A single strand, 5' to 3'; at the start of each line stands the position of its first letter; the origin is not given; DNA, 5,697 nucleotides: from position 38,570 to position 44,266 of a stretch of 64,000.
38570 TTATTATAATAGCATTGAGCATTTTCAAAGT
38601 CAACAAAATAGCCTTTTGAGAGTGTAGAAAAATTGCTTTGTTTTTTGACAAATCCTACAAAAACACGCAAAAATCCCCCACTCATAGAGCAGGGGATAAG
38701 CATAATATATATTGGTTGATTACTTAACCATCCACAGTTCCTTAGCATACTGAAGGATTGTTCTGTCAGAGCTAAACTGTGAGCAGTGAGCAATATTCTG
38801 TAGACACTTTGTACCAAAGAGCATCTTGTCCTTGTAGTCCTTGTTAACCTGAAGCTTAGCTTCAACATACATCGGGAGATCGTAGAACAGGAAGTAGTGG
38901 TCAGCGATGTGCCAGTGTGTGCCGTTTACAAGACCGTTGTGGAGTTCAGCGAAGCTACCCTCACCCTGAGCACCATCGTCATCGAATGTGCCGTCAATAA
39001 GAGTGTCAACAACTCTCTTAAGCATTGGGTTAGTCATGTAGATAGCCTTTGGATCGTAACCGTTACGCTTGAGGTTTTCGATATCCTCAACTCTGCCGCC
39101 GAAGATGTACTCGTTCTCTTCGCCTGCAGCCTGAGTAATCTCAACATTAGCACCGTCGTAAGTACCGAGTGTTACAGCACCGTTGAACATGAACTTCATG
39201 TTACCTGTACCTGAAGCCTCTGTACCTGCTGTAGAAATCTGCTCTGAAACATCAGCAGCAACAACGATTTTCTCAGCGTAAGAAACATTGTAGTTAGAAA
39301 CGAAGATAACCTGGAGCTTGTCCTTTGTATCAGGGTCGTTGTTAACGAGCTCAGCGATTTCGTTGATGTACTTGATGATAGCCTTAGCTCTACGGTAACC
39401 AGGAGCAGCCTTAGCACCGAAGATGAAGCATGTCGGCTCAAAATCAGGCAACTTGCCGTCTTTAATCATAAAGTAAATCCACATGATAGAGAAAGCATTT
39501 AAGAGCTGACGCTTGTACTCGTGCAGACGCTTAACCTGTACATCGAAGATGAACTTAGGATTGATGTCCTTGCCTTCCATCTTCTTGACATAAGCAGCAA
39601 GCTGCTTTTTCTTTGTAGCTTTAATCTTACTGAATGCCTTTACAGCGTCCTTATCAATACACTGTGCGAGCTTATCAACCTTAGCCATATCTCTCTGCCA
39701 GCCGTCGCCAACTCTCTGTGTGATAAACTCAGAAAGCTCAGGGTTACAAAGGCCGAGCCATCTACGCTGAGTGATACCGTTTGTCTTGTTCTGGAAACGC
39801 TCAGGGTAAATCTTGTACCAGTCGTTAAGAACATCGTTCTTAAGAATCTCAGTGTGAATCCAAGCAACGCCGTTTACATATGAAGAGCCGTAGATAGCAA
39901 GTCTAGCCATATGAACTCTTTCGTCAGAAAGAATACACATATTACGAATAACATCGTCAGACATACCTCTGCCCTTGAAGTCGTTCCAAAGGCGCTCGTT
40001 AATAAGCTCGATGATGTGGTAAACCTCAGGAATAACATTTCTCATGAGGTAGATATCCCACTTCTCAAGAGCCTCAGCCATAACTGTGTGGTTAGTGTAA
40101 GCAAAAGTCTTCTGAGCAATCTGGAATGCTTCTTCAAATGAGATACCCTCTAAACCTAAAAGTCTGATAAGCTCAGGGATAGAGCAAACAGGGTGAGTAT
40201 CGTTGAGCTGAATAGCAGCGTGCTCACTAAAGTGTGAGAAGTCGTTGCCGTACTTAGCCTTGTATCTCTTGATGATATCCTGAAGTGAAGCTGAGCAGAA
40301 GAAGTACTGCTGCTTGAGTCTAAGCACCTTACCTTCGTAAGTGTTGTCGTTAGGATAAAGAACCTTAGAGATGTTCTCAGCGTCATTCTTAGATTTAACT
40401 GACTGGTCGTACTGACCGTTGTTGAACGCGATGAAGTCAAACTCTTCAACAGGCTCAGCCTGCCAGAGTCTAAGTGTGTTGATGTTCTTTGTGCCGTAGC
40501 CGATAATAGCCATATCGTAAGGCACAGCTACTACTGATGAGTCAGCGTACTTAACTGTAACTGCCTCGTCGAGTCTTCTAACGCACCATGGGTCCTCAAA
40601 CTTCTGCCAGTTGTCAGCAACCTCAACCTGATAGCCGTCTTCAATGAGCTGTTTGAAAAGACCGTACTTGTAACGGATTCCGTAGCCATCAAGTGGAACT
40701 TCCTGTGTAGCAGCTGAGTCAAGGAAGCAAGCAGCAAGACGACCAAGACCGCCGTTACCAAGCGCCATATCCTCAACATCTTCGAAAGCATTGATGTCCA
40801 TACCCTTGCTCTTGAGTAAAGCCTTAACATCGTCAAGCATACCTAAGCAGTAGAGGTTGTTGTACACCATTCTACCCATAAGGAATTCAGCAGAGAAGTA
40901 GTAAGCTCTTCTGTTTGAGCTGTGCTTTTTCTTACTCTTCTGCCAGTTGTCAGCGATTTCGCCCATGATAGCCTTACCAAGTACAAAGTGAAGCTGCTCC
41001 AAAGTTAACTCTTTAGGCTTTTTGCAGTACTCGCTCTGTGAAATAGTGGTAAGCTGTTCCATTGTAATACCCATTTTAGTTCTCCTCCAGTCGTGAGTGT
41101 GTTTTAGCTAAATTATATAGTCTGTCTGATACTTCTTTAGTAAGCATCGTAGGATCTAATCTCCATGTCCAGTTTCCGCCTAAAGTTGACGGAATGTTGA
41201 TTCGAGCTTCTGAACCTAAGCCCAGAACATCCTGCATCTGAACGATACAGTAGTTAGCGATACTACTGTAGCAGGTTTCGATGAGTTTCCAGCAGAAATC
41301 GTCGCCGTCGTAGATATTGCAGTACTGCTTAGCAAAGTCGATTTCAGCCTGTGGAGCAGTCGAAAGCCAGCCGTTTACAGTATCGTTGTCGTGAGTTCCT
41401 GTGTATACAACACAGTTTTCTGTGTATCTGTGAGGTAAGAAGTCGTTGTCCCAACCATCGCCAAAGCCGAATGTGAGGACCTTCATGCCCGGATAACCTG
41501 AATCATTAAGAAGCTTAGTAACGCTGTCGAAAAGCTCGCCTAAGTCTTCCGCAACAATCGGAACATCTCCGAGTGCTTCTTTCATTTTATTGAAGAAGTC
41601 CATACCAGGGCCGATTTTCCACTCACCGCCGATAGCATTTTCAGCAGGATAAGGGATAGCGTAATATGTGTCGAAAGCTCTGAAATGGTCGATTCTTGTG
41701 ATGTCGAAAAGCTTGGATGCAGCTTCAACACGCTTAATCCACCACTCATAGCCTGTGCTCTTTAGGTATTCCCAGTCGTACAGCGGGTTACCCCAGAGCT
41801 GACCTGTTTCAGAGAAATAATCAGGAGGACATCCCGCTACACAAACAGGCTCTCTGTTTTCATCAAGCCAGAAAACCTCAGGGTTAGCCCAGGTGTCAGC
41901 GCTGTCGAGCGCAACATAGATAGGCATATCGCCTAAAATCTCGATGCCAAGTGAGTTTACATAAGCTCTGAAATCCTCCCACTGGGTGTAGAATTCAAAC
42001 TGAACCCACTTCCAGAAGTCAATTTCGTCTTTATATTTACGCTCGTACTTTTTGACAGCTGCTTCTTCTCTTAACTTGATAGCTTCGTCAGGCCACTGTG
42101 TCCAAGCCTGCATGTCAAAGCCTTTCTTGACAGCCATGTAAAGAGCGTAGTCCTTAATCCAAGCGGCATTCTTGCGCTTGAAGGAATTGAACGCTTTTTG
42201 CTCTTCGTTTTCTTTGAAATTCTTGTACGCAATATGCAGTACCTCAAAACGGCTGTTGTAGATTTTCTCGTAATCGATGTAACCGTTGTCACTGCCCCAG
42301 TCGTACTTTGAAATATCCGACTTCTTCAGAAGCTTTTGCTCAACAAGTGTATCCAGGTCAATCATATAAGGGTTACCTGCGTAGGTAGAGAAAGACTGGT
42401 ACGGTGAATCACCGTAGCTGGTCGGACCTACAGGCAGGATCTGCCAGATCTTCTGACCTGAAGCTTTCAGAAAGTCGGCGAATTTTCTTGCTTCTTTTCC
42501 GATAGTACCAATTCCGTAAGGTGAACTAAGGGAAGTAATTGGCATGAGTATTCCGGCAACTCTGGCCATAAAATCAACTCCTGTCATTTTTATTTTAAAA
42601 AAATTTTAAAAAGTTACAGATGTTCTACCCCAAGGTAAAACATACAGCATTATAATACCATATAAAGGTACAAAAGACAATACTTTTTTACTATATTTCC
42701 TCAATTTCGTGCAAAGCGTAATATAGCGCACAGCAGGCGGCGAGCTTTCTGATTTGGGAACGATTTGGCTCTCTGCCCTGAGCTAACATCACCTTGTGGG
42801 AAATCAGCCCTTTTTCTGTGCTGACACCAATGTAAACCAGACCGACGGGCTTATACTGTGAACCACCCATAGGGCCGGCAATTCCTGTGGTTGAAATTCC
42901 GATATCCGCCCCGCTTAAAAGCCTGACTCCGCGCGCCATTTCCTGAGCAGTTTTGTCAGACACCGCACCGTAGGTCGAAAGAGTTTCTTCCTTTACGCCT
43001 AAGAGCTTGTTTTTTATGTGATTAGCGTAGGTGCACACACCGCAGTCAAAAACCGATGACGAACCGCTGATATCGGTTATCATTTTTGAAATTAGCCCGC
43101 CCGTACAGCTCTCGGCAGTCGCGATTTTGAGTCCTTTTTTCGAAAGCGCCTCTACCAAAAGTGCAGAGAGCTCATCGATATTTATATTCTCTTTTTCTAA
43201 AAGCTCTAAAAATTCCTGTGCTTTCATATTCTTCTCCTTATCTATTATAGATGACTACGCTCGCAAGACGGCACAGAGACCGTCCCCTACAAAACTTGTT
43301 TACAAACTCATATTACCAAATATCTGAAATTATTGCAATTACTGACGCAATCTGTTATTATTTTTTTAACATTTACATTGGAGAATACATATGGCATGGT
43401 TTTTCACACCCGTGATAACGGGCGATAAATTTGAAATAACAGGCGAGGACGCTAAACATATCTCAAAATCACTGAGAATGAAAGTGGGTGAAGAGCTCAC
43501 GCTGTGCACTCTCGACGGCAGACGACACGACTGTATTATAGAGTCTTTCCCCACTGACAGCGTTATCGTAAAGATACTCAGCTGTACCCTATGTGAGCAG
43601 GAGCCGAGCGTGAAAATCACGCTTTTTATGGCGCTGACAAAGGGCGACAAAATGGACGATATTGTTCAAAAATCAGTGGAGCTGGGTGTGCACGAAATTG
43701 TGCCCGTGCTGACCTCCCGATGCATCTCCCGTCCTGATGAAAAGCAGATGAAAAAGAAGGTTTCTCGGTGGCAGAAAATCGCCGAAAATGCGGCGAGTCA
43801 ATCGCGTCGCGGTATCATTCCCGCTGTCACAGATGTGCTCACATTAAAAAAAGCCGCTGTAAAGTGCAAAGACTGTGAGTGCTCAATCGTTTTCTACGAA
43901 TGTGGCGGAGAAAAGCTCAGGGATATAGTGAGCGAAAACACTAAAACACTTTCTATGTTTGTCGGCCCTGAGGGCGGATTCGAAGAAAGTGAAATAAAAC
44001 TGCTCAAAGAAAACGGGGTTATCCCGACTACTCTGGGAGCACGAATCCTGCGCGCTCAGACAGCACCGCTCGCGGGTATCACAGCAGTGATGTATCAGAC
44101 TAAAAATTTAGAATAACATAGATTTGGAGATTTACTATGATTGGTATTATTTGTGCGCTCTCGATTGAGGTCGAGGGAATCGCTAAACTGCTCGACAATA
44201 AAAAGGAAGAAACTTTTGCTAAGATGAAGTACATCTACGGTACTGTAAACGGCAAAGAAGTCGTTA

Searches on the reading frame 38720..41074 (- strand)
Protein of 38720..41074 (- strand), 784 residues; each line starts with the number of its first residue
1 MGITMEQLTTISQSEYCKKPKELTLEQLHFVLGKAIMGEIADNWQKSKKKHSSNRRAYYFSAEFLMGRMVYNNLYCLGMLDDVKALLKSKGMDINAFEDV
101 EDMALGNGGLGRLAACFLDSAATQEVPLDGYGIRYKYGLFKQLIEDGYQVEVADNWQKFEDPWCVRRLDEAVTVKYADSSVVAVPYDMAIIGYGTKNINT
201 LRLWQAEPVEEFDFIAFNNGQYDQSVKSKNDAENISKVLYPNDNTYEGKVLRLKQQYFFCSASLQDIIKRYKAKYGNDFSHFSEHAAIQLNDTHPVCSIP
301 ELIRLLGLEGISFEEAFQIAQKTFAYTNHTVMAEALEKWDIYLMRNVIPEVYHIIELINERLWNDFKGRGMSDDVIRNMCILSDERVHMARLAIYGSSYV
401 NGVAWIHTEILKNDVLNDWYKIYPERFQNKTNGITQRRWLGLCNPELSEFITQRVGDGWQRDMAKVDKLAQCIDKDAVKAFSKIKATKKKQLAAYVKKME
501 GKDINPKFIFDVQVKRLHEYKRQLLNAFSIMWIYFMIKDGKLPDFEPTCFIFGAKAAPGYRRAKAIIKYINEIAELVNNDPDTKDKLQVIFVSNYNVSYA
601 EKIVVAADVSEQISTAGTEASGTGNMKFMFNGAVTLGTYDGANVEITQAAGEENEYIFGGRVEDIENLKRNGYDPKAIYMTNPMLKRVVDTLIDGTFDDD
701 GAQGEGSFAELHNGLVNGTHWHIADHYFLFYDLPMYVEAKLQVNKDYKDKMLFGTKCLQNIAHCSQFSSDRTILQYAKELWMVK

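Call 9: search_protein_families(library=pfam, proteins=[window:38720-41074:-], max_evalue=0.001)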
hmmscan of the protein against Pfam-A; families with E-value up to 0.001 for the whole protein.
window:38720-41074:- (784 aa): 1 family
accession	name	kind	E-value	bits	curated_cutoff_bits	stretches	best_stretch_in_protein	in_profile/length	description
PF00343.26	Phosphorylase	-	1.2e-287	956.4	27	1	88-783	2-713/713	Carbohydrate phosphorylase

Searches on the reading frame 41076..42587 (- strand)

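Call 9: search_protein_families(library=pfam, proteins=[window:41076-42587:-], max_evalue=0.001)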
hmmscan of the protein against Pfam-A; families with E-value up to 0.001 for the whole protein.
window:41076-42587:- (503 aa): 1 family
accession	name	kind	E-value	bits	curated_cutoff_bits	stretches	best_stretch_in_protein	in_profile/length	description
PF02446.23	Glyco_hydro_77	-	6.9e-183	609.2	25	1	15-482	1-464/465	4-alpha-glucanotransferase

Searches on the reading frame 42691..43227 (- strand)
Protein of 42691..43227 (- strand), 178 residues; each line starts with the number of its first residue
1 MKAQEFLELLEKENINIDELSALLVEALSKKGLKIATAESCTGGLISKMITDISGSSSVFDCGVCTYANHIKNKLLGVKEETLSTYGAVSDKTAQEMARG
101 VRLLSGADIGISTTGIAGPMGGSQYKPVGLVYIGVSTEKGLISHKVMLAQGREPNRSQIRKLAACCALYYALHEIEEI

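Call 9: search_protein_families(library=pfam, proteins=[window:42691-43227:-], max_evalue=0.001)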
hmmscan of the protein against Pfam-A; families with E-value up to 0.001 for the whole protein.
window:42691-43227:- (178 aa): 1 family
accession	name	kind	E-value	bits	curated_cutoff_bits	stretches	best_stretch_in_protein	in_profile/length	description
PF02464.23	CinA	-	7.2e-53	178.8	23.5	1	19-163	3-147/155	Competence-damaged protein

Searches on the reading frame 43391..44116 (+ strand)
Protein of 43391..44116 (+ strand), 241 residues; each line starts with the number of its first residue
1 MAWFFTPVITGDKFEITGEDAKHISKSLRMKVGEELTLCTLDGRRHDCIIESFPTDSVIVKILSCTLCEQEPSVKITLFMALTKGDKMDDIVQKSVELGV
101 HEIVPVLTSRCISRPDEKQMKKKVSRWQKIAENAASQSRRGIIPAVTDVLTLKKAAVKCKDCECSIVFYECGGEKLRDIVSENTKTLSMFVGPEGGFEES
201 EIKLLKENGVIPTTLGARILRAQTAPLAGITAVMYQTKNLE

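Call 9: search_protein_families(library=pfam, proteins=[window:43391-44116:+], max_evalue=0.001)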
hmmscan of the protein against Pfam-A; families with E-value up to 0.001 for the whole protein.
window:43391-44116:+ (241 aa): 2 families
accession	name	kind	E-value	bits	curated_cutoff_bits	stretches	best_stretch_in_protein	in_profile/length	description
PF04452.19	Methyltrans_RNA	-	6.4e-49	166.1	23.9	1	71-233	2-164/165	RNA methyltransferase domain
PF20260.4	PUA_4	-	1.5e-08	35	23.9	1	16-63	1-48/48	RNA methyltransferase PUA domain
